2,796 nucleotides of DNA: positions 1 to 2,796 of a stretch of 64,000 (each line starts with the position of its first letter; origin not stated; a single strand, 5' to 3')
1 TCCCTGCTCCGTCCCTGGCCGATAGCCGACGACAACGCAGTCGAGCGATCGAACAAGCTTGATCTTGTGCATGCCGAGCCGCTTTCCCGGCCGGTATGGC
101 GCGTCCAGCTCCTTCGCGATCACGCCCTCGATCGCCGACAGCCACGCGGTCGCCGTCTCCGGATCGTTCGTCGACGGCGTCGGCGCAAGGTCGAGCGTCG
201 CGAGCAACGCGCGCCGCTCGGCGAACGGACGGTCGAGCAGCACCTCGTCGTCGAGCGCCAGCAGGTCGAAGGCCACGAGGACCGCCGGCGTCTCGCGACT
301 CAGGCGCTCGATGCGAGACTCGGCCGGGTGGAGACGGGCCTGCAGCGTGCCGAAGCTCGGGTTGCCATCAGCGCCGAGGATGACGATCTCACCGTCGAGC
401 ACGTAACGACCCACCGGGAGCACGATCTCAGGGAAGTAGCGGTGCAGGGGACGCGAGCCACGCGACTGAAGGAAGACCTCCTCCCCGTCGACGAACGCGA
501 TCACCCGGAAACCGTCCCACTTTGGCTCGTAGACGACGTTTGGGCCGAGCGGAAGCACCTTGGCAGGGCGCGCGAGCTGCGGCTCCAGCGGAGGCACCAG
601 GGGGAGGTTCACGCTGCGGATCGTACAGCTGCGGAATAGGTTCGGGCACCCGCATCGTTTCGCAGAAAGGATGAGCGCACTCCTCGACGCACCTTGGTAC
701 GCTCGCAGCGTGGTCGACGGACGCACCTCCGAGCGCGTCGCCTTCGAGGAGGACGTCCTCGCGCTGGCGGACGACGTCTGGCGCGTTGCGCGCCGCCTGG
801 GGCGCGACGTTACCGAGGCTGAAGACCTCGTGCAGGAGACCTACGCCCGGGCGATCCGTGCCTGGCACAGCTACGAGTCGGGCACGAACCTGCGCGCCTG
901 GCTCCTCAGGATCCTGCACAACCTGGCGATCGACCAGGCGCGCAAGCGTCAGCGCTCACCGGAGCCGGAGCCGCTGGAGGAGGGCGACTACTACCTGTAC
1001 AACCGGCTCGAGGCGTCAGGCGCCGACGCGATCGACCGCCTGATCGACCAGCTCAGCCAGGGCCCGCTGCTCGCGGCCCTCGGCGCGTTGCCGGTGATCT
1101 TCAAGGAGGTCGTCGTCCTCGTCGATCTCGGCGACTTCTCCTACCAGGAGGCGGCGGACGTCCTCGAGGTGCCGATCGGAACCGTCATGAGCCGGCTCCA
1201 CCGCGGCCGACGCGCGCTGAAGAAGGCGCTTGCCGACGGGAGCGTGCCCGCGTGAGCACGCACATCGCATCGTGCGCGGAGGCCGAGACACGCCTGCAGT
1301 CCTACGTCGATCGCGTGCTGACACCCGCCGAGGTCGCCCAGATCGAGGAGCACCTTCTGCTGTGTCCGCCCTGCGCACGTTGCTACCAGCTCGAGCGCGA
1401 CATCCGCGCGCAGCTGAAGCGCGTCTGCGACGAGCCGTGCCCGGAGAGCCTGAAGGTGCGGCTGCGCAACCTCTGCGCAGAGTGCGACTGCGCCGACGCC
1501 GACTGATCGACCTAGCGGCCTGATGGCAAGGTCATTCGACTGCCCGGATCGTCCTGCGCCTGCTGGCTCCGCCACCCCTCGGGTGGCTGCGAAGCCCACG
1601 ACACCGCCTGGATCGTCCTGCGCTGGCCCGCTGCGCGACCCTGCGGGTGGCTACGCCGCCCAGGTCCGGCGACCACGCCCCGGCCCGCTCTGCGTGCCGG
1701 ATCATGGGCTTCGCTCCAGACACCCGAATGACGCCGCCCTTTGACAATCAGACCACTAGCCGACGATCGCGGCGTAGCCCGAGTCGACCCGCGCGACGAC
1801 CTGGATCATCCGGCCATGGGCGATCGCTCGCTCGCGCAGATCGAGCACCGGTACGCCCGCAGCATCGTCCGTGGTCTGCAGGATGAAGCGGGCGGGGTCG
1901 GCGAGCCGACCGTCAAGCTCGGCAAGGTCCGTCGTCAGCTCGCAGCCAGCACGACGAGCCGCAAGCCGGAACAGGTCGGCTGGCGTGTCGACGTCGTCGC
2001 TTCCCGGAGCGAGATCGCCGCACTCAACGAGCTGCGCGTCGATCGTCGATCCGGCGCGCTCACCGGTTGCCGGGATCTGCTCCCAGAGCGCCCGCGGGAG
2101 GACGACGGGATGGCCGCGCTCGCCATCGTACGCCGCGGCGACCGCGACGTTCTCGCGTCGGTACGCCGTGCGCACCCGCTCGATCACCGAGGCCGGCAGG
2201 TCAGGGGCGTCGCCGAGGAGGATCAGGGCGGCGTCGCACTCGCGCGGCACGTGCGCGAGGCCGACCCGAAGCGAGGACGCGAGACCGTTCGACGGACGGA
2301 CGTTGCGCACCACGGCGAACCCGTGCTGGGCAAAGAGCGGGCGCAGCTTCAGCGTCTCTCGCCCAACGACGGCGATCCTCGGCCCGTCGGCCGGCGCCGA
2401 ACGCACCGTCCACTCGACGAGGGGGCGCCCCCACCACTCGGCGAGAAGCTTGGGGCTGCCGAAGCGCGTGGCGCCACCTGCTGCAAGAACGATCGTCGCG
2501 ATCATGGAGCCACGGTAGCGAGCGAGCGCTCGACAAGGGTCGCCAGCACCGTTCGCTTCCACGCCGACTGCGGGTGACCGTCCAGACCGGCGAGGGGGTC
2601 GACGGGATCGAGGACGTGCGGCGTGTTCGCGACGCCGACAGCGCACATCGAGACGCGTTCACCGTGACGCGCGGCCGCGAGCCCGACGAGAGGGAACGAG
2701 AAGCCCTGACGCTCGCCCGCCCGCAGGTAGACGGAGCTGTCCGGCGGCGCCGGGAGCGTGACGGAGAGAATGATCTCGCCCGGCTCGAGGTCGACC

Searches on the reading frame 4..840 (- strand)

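Call 111: search_protein_families(library=pfam, proteins=[window:4-840:-], max_evalue=0.00001)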
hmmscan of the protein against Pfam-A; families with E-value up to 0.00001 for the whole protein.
window:4-840:- (279 aa): 1 family
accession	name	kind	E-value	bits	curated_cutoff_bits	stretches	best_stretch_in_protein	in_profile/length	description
PF01068.26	DNA_ligase_A_M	-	4.4e-26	92.3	26.2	1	99-261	19-204/204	ATP dependent DNA ligase domain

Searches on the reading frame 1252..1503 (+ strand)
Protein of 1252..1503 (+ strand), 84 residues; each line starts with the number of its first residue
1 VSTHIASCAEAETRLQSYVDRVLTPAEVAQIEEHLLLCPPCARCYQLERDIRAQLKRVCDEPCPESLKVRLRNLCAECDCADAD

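Call 19: list_cluster_members(proteins=[window:1252-1503:+, window:2505-3395:-, window:45643-48033:+, window:42593-43927:+, window:43951-45039:+, window:53292-53912:+, window:6090-7349:-, window:27260-29452:-, window:36136-37218:-, window:39271-40047:-])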
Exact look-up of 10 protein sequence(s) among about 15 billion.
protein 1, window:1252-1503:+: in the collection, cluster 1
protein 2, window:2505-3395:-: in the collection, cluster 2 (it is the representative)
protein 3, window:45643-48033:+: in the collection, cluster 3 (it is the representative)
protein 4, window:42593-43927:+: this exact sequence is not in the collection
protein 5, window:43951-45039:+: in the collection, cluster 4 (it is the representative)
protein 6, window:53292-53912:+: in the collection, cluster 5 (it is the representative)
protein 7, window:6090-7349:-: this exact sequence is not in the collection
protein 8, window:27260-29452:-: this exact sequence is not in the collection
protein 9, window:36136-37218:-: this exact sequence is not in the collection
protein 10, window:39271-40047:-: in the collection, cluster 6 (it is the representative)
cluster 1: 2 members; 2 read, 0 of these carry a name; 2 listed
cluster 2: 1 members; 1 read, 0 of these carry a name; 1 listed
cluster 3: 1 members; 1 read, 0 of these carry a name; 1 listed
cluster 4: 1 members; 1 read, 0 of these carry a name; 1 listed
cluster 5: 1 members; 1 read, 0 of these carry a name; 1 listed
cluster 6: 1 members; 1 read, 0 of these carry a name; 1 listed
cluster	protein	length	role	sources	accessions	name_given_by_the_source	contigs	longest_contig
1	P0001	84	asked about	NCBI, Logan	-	-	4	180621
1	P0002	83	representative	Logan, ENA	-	-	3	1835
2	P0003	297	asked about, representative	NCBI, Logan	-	-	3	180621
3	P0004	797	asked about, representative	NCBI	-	-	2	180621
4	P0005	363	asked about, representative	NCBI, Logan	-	-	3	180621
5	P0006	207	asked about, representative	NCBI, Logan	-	-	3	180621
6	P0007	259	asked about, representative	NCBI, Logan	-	-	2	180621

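Call 20: find_encoding_contigs(protein=P0001, flank=10000, max_places=10)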
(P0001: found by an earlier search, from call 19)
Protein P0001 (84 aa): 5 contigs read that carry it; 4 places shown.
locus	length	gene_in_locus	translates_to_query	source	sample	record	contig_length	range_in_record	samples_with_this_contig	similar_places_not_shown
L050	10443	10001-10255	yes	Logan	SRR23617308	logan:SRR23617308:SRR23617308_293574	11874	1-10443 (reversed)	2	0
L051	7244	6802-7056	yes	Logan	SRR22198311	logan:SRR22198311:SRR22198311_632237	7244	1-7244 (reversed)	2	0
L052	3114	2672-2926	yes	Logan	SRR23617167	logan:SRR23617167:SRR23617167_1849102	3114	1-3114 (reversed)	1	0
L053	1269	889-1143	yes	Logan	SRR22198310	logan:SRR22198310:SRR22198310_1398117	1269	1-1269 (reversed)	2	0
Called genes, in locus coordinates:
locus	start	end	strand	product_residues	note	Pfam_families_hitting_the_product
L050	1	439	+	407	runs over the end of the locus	PF13173:AAA_14, PF13671:AAA_33 (faint), PF13635:DUF4143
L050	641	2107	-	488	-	PF03703:bPH_2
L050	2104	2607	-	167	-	PF03703:bPH_2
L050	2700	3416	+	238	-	PF00106:adh_short, PF13561:adh_short_C2, PF23441:SDR (weak), PF08659:KR (weak)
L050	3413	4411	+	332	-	PF00248:Aldo_ket_red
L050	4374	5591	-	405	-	PF05977:MFS_3, PF07690:MFS_1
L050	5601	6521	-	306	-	PF02628:COX15-CtaA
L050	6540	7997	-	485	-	PF00392:GntR, PF00155:Aminotran_1_2, PF01212:Beta_elim_lyase (weak)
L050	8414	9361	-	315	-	PF01068:DNA_ligase_A_M, PF04679:DNA_ligase_A_C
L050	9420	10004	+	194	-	PF04542:Sigma70_r2, PF22029:PhyR_sigma2 (weak), PF08281:Sigma70_r4_2, PF04545:Sigma70_r4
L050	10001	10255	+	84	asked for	PF13490:zf-HC2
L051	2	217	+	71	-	?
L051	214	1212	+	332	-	PF00248:Aldo_ket_red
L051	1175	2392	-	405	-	PF05977:MFS_3, PF07690:MFS_1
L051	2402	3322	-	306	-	PF02628:COX15-CtaA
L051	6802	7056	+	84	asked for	PF13490:zf-HC2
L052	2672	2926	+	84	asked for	PF13490:zf-HC2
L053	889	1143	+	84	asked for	PF13490:zf-HC2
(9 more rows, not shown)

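Call 48: find_encoding_contigs(protein=P0002, flank=10000, max_places=10)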
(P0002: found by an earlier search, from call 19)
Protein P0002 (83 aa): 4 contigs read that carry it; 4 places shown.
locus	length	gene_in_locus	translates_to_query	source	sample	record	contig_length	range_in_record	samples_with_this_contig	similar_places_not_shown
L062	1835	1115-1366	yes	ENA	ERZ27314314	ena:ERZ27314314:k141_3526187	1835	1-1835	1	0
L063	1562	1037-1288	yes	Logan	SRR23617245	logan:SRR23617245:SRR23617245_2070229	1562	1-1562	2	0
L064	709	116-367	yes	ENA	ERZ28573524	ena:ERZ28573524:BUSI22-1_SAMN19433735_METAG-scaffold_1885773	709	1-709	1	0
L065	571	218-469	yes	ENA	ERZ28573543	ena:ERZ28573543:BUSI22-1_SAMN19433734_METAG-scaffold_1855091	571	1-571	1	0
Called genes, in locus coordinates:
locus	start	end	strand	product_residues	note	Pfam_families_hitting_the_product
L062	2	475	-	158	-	?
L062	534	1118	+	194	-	PF04542:Sigma70_r2, PF22029:PhyR_sigma2 (weak), PF08281:Sigma70_r4_2, PF04545:Sigma70_r4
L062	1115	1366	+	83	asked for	PF13490:zf-HC2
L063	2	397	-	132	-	?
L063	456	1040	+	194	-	PF04542:Sigma70_r2, PF22029:PhyR_sigma2 (weak), PF08281:Sigma70_r4_2, PF04545:Sigma70_r4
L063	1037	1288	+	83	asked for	PF13490:zf-HC2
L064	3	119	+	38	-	?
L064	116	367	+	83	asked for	PF13490:zf-HC2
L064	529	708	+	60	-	?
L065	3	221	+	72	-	?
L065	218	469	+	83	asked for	PF13490:zf-HC2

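Call 92: find_homologous_proteins(query=P0004, max_evalue=1e-50)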
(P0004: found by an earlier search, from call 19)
Query P0004 (797 aa): 8000 proteins with E <= 1e-50 among 8000 candidates; the best 120 are listed.
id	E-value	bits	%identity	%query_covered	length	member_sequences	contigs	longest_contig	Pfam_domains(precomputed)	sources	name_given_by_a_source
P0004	0.0e+0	1762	100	100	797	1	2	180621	PF18053.7,PF00986.27,PF02518.32,PF01751.29,PF00204.32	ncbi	-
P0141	0.0e+0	1645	93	100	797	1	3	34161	PF00986.27,PF02518.32,PF01751.29,PF00204.32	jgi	jgi:DNA gyrase subunit B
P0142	0.0e+0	1490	83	100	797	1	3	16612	PF00986.27,PF02518.32,PF01751.29,PF00204.32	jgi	jgi:DNA gyrase subunit B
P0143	0.0e+0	1460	82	100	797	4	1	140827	PF18053.7,PF00986.27,PF02518.32,PF01751.29,PF00204.32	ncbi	-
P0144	0.0e+0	1460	82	100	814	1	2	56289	PF00986.27,PF02518.32,PF01751.29,PF00204.32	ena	-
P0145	0.0e+0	1458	82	100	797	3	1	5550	PF00986.27,PF02518.32,PF01751.29,PF00204.32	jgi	jgi:DNA gyrase subunit B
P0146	0.0e+0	1457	82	100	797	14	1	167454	PF18053.7,PF00986.27,PF02518.32,PF01751.29,PF00204.32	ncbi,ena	-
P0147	0.0e+0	1438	80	100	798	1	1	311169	PF00986.27,PF02518.32,PF01751.29,PF00204.32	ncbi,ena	-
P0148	0.0e+0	1433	82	100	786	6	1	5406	PF00986.27,PF02518.32,PF01751.29,PF00204.32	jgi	jgi:DNA gyrase subunit B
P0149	0.0e+0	1399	79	100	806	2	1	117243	PF00986.27,PF02518.32,PF01751.29,PF00204.32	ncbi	-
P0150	0.0e+0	1346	76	100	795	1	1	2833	PF00986.27,PF02518.32,PF01751.29,PF00204.32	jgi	jgi:DNA gyrase subunit B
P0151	0.0e+0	1335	76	100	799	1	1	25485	PF18053.7,PF00986.27,PF02518.32,PF01751.29,PF00204.32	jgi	jgi:DNA gyrase subunit B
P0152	0.0e+0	1211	69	100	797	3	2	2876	PF00986.27,PF02518.32,PF01751.29,PF00204.32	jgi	jgi:DNA gyrase subunit B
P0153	0.0e+0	1185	68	100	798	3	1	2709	PF00986.27,PF02518.32,PF01751.29,PF00204.32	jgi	jgi:DNA gyrase subunit B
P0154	0.0e+0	1158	66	100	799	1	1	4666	PF00986.27,PF02518.32,PF01751.29,PF00204.32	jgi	jgi:DNA gyrase subunit B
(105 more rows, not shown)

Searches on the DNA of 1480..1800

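Call 97: search_rna_families(source=window, start=1480, end=1800, threshold=evalue, max_evalue=1)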
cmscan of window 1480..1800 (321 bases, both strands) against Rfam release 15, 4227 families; matches with E-value up to 1: 1.
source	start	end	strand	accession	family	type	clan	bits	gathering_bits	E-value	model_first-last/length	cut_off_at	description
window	1621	1675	+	RF03058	sul1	Cis-reg; riboswitch;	-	16.8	36.2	0.79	1-56/56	no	sul1 RNA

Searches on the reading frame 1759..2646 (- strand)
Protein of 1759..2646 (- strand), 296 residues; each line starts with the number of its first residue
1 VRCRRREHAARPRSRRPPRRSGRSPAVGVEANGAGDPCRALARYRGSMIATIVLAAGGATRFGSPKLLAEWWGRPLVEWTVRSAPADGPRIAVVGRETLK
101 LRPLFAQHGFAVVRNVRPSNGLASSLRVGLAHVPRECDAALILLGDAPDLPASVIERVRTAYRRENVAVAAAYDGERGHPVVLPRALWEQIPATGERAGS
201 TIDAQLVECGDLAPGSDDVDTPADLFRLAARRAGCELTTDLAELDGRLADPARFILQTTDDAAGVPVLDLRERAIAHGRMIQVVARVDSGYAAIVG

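Call 31: search_protein_families(library=pfam, proteins=[window:1759-2646:-], max_evalue=0.01)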
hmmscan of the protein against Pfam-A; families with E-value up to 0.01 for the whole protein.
window:1759-2646:- (296 aa): 1 family
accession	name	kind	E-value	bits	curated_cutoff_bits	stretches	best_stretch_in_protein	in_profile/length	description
PF12804.13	NTP_transf_3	-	4.4e-31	108.7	27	1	52-199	2-150/160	MobA-like NTP transferase domain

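Call 43: list_cluster_members(proteins=[window:1759-2505:-, window:8802-10145:+, window:8829-10145:+, window:10277-10801:+, window:10337-10801:+, window:15778-16806:+, window:16995-17753:-, window:16995-17696:-, window:61940-62356:+, window:60611-61510:+])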
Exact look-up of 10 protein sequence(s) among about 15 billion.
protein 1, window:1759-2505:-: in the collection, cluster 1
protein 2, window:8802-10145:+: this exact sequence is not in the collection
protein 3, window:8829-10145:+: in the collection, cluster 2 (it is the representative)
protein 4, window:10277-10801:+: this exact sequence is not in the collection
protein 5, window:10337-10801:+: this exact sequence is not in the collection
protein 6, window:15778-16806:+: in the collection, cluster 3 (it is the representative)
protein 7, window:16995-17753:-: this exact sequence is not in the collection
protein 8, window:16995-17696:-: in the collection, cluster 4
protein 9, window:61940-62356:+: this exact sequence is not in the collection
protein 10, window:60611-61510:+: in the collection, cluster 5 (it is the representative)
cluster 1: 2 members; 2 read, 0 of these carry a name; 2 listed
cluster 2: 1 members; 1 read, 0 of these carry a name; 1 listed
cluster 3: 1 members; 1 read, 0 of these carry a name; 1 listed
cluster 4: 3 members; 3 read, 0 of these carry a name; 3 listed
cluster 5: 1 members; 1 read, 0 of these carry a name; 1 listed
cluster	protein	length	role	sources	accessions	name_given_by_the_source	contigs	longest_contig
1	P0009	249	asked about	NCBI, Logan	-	-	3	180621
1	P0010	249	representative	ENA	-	-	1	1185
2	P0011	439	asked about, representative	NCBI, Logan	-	-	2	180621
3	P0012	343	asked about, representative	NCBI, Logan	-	-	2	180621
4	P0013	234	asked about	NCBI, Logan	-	-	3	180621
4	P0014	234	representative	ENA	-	-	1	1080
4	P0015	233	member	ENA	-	-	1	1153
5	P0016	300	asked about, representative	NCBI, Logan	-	-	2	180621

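Call 44: find_encoding_contigs(protein=P0013, flank=10000, max_places=10)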
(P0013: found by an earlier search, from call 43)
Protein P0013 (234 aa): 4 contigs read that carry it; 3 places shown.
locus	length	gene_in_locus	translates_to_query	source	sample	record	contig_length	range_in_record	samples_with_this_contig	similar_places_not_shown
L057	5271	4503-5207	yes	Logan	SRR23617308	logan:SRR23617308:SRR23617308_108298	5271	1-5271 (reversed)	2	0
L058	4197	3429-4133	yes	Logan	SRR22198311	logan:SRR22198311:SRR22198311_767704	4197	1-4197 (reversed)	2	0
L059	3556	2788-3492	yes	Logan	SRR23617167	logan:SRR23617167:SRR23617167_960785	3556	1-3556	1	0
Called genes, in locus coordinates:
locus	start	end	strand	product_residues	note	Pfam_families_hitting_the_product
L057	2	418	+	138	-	?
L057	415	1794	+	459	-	PF00672:HAMP, PF00512:HisKA, PF02518:HATPase_c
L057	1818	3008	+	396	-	PF00089:Trypsin, PF10459:Peptidase_S46 (faint), PF13365:Trypsin_2, PF13180:PDZ_2, PF17820:PDZ_6 (faint)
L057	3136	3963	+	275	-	PF05853:BKACE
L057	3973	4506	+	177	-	PF08534:Redoxin, PF00578:AhpC-TSA, PF00085:Thioredoxin, PF13905:Thioredoxin_8 (weak)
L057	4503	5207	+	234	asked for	PF02683:DsbD_TM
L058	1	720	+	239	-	?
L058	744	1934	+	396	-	PF00089:Trypsin, PF10459:Peptidase_S46 (faint), PF13365:Trypsin_2, PF13180:PDZ_2, PF17820:PDZ_6 (faint)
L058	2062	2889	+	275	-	PF05853:BKACE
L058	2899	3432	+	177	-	PF08534:Redoxin, PF00578:AhpC-TSA, PF00085:Thioredoxin, PF13905:Thioredoxin_8 (weak)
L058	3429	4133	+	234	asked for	PF02683:DsbD_TM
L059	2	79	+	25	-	?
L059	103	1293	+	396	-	PF00089:Trypsin, PF10459:Peptidase_S46 (faint), PF13365:Trypsin_2, PF13180:PDZ_2, PF17820:PDZ_6 (faint)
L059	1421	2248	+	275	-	PF05853:BKACE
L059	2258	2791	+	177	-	PF08534:Redoxin, PF00578:AhpC-TSA, PF00085:Thioredoxin, PF13905:Thioredoxin_8 (weak)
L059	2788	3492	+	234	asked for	PF02683:DsbD_TM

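Call 45: find_encoding_contigs(protein=P0014, flank=10000, max_places=10)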
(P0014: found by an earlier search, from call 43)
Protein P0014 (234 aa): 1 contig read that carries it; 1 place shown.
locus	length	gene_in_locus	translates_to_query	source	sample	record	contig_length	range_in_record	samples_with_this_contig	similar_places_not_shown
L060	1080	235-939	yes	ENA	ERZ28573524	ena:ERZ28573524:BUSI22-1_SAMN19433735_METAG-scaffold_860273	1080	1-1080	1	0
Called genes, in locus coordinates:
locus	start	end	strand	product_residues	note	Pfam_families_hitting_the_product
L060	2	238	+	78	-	?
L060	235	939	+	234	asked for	PF02683:DsbD_TM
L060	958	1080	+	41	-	?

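Call 47: find_encoding_contigs(protein=P0010, flank=10000, max_places=10)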
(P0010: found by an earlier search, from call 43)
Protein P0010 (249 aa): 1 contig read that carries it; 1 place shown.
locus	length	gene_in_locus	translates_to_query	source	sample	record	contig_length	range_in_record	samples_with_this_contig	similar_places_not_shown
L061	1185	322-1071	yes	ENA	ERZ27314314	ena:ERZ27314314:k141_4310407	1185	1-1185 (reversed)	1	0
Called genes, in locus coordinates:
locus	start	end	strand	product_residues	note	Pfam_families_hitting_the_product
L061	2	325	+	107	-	?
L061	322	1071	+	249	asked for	PF12804:NTP_transf_3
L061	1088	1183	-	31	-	?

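Call 93: find_encoding_contigs(protein=P0016, flank=10000, max_places=10)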
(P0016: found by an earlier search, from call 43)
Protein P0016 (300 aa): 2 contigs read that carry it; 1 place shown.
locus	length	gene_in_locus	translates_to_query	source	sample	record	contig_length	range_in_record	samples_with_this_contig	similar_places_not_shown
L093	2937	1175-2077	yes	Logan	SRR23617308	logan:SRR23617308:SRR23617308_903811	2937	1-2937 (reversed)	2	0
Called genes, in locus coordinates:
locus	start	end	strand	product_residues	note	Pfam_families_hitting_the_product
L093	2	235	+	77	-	?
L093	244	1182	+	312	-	PF01039:Carboxyl_trans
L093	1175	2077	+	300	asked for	PF03255:ACCA, PF01039:Carboxyl_trans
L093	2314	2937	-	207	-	?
